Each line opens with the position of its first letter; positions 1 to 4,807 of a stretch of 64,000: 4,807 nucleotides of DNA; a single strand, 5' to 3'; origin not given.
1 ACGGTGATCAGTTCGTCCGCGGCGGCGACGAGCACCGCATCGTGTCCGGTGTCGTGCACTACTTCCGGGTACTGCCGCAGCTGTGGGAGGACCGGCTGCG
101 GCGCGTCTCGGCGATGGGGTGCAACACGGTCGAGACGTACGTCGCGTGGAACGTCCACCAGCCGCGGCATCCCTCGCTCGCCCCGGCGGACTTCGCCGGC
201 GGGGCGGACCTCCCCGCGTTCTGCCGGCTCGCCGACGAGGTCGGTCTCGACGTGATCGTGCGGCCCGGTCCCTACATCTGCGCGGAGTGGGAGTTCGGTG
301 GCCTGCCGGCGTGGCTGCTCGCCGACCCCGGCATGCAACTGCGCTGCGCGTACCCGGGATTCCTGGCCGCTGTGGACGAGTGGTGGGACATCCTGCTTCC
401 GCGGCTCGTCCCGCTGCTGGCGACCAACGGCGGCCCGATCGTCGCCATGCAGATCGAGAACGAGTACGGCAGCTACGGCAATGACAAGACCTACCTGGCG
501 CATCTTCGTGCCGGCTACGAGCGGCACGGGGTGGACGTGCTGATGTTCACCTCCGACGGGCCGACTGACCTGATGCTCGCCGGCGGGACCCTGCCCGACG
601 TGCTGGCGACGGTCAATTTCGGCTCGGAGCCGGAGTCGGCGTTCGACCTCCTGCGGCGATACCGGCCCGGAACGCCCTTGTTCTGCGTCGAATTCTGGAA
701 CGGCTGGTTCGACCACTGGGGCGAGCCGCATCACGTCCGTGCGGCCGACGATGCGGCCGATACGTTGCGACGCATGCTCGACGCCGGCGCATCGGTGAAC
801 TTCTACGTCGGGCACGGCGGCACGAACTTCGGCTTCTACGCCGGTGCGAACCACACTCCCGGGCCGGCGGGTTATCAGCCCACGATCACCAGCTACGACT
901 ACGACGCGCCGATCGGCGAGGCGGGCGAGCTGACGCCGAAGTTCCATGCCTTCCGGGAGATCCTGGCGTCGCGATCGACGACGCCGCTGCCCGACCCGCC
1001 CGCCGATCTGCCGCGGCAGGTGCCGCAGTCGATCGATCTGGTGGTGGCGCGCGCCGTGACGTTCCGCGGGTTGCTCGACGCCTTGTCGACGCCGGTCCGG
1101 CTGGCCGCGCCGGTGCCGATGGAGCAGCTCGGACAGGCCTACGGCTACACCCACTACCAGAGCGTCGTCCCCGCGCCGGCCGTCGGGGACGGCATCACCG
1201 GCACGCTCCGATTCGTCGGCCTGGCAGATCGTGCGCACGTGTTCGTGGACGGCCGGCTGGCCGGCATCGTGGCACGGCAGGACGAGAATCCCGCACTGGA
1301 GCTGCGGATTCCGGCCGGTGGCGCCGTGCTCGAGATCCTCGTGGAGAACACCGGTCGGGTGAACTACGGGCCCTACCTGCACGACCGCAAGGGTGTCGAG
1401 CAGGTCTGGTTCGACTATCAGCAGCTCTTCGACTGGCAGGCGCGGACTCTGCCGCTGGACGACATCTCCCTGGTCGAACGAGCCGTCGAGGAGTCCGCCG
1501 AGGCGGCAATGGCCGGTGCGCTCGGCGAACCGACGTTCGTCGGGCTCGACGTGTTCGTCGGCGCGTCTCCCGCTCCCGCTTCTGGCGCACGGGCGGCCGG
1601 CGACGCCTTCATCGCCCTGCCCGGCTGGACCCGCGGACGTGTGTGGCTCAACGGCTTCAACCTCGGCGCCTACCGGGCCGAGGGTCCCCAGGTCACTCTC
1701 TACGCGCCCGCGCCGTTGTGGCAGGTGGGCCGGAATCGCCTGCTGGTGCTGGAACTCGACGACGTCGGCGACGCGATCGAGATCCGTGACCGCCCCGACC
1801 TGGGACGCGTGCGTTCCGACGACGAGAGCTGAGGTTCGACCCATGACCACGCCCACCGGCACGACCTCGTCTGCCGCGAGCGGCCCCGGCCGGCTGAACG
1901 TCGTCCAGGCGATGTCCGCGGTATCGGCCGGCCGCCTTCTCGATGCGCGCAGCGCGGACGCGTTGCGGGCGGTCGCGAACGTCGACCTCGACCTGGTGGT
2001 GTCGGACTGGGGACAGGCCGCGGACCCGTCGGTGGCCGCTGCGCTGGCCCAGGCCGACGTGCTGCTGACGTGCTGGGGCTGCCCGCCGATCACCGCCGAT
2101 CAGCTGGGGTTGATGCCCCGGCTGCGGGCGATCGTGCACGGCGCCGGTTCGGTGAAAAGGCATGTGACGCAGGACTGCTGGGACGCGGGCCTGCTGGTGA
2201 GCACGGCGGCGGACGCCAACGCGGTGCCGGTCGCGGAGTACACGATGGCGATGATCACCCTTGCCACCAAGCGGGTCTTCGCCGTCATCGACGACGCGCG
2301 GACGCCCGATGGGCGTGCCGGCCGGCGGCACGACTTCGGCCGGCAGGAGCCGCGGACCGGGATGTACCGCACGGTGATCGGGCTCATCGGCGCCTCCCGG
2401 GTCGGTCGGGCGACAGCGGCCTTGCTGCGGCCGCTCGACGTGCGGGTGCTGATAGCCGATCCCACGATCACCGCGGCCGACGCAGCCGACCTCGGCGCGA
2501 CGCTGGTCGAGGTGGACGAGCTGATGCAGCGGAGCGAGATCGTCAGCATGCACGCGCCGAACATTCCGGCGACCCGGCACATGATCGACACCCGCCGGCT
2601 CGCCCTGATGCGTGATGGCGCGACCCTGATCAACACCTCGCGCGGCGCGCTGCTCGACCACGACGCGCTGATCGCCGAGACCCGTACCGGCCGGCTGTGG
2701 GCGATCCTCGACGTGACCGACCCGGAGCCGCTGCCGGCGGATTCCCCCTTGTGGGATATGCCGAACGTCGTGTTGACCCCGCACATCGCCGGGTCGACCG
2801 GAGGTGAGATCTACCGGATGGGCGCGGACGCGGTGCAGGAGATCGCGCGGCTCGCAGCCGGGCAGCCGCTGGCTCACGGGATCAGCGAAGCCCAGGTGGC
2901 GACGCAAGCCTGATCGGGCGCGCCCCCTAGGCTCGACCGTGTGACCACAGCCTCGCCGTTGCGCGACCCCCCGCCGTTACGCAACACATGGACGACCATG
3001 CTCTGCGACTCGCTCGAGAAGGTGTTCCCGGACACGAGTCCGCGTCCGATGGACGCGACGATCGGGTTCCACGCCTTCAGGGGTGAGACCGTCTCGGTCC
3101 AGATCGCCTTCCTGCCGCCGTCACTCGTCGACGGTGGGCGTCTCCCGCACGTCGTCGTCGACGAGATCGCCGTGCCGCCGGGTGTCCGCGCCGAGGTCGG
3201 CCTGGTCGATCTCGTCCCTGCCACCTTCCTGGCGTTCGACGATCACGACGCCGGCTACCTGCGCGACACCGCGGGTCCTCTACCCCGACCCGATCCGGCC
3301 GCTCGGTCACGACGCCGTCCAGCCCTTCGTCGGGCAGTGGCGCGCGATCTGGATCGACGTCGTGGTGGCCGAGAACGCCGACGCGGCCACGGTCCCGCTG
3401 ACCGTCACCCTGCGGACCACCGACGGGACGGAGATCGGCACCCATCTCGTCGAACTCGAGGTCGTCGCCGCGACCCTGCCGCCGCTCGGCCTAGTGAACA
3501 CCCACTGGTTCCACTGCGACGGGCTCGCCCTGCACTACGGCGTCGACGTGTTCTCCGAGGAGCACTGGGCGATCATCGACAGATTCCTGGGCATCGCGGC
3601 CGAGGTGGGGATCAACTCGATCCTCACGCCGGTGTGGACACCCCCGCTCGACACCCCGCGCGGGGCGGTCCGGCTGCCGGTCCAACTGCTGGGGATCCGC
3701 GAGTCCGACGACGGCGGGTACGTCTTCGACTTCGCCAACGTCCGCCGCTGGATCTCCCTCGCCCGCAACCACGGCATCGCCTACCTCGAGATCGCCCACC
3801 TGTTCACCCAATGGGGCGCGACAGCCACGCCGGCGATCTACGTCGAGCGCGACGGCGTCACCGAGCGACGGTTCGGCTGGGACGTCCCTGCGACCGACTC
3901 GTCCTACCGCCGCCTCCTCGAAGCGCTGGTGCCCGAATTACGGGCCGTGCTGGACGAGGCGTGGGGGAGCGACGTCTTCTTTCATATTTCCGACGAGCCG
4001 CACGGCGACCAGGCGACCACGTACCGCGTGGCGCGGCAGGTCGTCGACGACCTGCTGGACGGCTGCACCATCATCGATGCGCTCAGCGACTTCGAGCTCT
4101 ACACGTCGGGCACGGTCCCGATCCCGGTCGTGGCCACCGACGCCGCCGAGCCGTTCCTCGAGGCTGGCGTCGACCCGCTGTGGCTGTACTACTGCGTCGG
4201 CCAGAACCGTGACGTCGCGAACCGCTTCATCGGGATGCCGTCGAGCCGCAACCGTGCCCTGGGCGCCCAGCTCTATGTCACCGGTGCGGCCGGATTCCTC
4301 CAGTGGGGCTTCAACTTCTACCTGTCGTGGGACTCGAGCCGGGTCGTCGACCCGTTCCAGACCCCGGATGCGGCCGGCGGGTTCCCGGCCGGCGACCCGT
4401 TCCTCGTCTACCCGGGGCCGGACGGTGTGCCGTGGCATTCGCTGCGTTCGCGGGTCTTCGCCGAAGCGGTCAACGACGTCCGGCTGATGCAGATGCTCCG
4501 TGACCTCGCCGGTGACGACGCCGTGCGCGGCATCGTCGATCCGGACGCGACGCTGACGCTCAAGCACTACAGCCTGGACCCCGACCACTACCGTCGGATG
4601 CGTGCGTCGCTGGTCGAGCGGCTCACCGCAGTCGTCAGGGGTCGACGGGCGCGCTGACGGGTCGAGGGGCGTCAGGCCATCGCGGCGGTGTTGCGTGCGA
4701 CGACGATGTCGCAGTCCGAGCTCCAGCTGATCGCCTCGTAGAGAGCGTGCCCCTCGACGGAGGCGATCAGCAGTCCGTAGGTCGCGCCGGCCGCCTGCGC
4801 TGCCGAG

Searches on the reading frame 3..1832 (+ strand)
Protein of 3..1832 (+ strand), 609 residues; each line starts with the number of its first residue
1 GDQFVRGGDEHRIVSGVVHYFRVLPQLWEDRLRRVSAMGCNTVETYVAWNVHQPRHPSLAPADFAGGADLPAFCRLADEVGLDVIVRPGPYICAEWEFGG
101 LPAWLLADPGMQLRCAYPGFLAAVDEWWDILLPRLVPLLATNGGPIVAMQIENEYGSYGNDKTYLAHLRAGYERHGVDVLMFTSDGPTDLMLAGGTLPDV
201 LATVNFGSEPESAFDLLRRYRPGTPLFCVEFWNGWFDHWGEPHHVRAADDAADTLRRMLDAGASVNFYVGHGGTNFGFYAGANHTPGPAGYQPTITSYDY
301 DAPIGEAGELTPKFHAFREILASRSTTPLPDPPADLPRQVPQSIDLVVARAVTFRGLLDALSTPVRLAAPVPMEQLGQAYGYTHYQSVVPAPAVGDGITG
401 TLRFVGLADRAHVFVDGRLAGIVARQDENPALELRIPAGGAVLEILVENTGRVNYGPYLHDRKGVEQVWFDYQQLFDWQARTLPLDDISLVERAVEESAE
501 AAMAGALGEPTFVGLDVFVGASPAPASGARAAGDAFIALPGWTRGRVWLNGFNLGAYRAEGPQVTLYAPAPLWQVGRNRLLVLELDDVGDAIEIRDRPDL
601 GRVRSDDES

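Call 75: search_protein_families(library=pfam, proteins=[window:3-1832:+], max_evalue=0.0001)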
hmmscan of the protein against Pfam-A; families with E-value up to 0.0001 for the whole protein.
window:3-1832:+ (609 aa): 3 families
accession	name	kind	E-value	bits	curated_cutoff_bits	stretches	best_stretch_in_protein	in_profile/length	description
PF01301.25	Glyco_hydro_35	-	2.1e-111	373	27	1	3-321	1-316/319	Glycosyl hydrolases family 35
PF21317.3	BetaGal_ABD_1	-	4.6e-25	88.2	27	1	370-483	1-112/113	Beta-galactosidase, first all-beta domain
PF21467.3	BetaGal_gal-bd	-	4.7e-13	49.5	27.3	1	532-578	15-62/62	Beta-galactosidase, galactose-binding domain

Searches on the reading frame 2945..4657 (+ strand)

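Call 75: search_protein_families(library=pfam, proteins=[window:2945-4657:+], max_evalue=0.0001)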
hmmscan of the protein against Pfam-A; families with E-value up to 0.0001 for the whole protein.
window:2945-4657:+ (570 aa): 1 family
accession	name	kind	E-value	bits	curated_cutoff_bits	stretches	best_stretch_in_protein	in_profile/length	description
PF13320.12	GH123_cat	-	1.7e-94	317.3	23.1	1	188-518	1-324/324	Glycoside hydrolase 123, catalytic domain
